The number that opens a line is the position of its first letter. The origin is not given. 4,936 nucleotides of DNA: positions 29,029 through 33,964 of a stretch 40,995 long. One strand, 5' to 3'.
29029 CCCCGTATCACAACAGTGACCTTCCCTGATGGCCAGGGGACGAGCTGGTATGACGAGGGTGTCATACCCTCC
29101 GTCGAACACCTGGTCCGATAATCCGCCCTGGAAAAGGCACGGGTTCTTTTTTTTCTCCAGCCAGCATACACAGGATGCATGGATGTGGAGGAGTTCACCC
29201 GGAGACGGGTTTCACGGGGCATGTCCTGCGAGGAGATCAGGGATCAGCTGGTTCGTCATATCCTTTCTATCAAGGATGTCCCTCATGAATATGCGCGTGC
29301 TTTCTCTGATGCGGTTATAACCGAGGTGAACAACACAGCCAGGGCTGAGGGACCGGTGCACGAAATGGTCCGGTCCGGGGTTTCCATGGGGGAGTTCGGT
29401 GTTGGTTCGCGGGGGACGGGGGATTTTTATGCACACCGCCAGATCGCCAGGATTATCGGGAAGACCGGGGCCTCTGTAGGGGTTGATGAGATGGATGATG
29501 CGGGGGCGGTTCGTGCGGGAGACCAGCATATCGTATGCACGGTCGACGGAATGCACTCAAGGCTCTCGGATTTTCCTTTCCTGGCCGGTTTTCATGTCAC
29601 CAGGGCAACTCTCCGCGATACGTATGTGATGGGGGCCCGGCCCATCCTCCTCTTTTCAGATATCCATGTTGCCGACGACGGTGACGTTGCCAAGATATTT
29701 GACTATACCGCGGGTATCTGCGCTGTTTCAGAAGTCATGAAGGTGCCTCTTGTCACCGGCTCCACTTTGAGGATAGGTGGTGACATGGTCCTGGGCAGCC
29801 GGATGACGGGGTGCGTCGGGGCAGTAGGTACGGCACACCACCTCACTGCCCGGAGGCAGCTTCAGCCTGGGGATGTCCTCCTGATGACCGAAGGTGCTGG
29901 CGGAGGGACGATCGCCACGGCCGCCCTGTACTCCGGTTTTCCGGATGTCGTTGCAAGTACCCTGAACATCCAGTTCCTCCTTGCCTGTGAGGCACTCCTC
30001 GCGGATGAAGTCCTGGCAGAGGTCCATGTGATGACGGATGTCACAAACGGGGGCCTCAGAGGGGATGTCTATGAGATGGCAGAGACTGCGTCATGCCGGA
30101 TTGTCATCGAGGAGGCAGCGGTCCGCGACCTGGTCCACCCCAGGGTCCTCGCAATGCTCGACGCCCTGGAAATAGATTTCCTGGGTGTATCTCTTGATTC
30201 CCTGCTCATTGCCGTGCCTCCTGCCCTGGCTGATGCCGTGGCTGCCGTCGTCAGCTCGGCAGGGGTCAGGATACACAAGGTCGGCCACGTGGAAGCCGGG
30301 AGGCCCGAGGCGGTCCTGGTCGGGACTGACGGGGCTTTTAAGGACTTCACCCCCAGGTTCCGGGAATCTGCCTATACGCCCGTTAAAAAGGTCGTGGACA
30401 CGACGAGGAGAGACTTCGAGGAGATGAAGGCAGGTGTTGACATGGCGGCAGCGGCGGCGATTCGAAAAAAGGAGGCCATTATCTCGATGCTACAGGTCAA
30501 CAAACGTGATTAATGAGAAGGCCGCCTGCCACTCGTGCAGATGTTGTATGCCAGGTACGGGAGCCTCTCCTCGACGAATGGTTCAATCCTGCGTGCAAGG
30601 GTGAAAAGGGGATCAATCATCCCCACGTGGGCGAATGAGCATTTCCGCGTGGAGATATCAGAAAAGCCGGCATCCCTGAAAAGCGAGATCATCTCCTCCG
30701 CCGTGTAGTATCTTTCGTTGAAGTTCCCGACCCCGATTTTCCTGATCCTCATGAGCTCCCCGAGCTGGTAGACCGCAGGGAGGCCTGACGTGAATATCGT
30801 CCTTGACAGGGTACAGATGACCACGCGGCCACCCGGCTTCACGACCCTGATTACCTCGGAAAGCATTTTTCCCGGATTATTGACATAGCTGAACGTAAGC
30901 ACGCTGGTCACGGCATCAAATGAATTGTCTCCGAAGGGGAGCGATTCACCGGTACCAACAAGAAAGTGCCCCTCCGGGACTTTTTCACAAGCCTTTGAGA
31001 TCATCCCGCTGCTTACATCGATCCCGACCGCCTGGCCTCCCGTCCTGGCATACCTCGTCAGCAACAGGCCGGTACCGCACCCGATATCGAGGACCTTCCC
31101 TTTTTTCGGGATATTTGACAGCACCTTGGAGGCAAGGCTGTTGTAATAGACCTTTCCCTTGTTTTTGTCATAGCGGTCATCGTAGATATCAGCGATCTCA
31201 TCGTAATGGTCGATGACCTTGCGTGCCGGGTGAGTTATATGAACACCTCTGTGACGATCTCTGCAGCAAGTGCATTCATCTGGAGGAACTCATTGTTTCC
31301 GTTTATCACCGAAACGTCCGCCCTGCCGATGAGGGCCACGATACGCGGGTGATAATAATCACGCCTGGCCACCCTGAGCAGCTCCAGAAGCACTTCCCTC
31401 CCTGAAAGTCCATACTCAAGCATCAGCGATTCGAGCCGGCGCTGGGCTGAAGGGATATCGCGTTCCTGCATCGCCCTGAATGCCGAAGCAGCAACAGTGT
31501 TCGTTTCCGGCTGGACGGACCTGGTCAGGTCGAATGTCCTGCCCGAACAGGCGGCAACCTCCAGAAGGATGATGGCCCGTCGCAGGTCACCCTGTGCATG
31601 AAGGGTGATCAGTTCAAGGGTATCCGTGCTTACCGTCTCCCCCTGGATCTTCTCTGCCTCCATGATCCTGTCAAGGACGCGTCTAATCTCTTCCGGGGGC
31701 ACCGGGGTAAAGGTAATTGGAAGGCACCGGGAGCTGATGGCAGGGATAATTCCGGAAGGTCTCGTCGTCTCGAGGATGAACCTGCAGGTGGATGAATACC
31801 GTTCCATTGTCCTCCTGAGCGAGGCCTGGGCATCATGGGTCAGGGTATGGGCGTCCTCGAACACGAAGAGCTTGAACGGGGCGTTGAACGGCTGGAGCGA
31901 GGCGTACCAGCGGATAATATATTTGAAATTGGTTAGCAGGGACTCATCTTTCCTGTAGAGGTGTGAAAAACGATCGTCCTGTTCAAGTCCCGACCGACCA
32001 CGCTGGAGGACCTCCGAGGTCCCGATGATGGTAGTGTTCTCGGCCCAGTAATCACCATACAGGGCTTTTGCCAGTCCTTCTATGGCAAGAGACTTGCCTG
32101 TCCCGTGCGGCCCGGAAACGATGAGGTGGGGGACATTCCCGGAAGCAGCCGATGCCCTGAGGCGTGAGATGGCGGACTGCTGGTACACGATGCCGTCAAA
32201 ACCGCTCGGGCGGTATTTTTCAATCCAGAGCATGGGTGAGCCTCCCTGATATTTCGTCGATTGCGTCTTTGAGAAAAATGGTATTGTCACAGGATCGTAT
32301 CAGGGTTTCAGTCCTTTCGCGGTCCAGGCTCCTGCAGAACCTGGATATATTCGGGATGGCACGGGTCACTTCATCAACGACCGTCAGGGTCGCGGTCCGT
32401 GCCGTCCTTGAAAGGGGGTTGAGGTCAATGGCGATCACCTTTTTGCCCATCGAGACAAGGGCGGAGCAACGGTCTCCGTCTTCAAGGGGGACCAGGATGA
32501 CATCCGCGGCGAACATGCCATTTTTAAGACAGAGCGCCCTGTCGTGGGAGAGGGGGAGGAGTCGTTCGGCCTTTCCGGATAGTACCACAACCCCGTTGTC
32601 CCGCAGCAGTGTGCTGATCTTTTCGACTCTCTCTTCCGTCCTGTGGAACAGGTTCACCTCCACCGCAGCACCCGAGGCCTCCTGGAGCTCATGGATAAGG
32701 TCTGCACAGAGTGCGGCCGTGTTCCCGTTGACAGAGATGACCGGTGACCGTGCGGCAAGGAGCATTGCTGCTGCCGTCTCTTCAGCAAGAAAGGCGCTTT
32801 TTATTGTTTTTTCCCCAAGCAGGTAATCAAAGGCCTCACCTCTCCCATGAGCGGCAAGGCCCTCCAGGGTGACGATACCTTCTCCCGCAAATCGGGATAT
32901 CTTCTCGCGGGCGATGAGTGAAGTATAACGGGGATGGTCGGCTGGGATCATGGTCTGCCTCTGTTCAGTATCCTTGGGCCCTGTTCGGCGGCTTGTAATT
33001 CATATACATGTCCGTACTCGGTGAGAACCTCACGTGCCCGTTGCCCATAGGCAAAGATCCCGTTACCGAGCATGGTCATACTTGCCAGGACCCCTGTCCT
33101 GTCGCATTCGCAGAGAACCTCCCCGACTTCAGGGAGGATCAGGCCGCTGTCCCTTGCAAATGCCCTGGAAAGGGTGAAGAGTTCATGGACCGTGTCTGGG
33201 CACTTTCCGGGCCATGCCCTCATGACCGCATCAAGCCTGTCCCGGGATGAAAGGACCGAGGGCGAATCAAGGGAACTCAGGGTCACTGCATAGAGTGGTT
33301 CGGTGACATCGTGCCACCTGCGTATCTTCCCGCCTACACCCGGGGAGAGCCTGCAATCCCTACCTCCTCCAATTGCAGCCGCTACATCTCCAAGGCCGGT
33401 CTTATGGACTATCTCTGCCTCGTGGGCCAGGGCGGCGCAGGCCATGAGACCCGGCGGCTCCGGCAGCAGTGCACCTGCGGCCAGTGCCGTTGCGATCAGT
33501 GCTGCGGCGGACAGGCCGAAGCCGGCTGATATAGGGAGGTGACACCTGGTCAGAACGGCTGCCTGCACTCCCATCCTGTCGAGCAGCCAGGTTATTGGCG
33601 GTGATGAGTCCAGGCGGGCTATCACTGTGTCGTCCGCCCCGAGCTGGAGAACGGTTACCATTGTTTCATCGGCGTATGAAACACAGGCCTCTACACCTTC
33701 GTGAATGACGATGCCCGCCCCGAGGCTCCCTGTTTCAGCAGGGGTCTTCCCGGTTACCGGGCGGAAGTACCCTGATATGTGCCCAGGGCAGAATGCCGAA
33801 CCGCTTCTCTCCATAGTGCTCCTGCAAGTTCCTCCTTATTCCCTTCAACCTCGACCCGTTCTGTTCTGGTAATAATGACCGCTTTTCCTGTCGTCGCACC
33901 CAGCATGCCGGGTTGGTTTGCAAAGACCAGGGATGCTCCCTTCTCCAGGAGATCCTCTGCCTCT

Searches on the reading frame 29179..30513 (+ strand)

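Call 77: search_protein_families(library=pfam, proteins=[window:29179-30513:+], max_evalue=0.00001)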
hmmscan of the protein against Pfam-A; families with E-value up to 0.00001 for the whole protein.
window:29179-30513:+ (444 aa): 2 families
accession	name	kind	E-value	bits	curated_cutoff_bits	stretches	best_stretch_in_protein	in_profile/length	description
PF02769.27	AIRS_C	-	5.8e-15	56.2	23.1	1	229-379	1-153/156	AIR synthase related protein, C-terminal domain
PF00586.29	AIRS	-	1.4e-10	42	24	1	106-211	2-110/112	AIR synthase related protein, N-terminal domain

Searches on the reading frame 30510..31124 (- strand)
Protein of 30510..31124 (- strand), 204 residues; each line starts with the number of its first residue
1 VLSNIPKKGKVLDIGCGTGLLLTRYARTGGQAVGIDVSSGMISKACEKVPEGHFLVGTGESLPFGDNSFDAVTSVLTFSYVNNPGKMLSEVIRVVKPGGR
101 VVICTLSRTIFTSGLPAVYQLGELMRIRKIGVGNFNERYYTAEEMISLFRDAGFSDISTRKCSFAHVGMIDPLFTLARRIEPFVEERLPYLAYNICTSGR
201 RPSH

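Call 77: search_protein_families(library=pfam, proteins=[window:30510-31124:-], max_evalue=0.00001)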
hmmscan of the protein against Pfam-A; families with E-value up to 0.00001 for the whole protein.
window:30510-31124:- (204 aa): 7 families
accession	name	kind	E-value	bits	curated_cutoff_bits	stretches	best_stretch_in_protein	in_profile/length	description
PF08241.18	Methyltransf_11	-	9.6e-26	90.7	21.2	1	12-103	1-95/95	Methyltransferase domain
PF13649.12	Methyltransf_25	-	1.6e-22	80.4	27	1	11-99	1-97/97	Methyltransferase domain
PF13847.12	Methyltransf_31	-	4.2e-18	65.9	27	1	7-107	3-113/145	Methyltransferase domain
PF13489.12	Methyltransf_23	-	8.6e-18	65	27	1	5-158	20-163/164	Methyltransferase domain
PF01209.24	Ubie_methyltran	-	6.5e-17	62.1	20.1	1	9-121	49-168/233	ubiE/COQ5 methyltransferase family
PF08242.18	Methyltransf_12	-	1.5e-14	54.9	30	1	12-101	1-98/98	Methyltransferase domain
PF07021.18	MetW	-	7.5e-08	32.7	21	1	4-96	10-103/193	Methionine biosynthesis protein MetW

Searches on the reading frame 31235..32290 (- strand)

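Call 77: search_protein_families(library=pfam, proteins=[window:31235-32290:-], max_evalue=0.00001)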
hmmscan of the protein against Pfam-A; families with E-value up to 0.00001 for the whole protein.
window:31235-32290:- (351 aa): 3 families
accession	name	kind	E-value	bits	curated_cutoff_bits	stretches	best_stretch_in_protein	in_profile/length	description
PF13177.12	DNA_pol3_delta2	-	8.1e-12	45.9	27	1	37-197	2-160/161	DNA polymerase III, delta subunit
PF08542.16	Rep_fac_C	-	2.4e-06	28.3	23.6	0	271-343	10-87/88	Replication factor C C-terminal domain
PF00004.35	AAA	-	5.5e-06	27.3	21.2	0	57-192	2-126/131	ATPase family associated with various cellular activities (AAA)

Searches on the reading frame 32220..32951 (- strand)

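Call 78: search_protein_families(library=pfam, proteins=[window:32220-32951:-], max_evalue=0.00001)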
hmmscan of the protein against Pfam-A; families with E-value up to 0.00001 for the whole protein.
window:32220-32951:- (243 aa): 1 family
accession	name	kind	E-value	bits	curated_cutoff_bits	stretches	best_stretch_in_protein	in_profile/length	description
PF02006.22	PPS_PS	-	6.6e-68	228.2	26.4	1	64-234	1-176/176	Phosphopantothenate/pantothenate synthetase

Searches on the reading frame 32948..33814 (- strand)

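Call 77: search_protein_families(library=pfam, proteins=[window:32948-33814:-], max_evalue=0.00001)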
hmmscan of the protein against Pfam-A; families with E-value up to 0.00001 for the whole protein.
window:32948-33814:- (288 aa): 1 family
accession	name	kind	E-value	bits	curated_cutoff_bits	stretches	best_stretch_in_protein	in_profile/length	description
PF00288.32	GHMP_kinases_N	-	5.2e-08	33.5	22.3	1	81-151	14-87/87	GHMP kinases N terminal domain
